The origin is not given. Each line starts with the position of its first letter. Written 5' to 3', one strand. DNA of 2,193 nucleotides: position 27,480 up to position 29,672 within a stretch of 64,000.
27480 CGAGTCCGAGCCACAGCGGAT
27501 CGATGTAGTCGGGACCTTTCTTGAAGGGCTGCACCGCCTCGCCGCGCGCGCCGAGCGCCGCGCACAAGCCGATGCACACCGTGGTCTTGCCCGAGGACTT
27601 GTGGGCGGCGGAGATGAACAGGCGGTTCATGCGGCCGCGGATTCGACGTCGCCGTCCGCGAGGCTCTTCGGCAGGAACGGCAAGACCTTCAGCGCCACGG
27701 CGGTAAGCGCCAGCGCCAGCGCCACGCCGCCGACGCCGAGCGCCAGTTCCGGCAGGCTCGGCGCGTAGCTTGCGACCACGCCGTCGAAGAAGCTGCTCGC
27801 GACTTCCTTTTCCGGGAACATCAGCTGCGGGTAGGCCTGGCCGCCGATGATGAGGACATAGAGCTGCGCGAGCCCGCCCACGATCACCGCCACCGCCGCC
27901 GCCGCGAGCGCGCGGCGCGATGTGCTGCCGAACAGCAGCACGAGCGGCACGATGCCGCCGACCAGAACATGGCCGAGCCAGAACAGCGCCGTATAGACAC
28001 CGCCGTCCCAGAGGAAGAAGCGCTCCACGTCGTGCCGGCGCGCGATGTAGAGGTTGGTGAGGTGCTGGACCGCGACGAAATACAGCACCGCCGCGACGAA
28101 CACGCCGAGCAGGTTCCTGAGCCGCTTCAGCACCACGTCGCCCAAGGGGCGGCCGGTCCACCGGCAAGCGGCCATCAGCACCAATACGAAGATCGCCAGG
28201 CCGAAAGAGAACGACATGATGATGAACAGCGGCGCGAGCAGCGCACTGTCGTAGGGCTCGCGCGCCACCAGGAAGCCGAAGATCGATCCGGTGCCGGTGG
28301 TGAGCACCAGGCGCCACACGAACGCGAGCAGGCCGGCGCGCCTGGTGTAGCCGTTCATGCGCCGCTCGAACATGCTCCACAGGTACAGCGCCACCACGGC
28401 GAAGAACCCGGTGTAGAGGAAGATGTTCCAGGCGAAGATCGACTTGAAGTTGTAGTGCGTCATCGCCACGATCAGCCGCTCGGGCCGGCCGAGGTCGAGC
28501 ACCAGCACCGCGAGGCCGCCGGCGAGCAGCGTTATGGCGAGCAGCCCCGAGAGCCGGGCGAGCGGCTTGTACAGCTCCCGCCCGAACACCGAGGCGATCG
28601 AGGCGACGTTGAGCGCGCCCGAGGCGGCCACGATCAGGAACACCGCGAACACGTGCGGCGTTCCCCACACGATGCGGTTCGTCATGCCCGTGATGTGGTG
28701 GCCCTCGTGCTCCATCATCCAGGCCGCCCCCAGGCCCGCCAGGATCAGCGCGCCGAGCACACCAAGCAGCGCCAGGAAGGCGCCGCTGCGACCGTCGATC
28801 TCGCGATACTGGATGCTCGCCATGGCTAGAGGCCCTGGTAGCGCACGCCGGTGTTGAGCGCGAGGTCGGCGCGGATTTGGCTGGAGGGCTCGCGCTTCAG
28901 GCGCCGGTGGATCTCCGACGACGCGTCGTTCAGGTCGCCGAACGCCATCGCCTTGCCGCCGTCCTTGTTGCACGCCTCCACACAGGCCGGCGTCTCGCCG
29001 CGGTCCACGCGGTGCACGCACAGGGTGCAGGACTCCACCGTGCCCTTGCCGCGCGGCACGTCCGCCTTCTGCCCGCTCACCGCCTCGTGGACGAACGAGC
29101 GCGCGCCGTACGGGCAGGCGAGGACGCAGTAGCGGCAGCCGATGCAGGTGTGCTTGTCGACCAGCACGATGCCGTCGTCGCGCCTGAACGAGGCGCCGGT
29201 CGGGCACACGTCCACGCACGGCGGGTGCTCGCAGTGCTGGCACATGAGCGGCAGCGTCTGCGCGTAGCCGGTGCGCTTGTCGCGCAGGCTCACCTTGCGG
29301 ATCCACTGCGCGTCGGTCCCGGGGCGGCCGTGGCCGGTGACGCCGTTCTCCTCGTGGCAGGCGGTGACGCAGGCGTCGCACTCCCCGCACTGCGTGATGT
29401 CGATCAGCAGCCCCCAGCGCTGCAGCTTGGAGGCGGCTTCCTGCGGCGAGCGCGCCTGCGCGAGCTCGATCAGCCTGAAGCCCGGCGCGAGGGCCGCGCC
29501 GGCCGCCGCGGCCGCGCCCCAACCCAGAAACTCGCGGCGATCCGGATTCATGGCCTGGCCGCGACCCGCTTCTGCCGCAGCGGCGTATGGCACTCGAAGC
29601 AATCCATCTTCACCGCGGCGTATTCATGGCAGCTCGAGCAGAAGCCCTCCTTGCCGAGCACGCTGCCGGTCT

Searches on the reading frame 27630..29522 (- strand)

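Call 78: search_protein_families(library=pfam, proteins=[window:27630-29522:-], max_evalue=0.00001)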
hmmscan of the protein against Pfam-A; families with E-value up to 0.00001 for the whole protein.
window:27630-29522:- (631 aa): 1 family
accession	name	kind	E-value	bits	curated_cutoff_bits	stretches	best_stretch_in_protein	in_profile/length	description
PF03916.19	NrfD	-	6.4e-49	167.7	25.8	1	278-563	3-310/313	Polysulphide reductase, NrfD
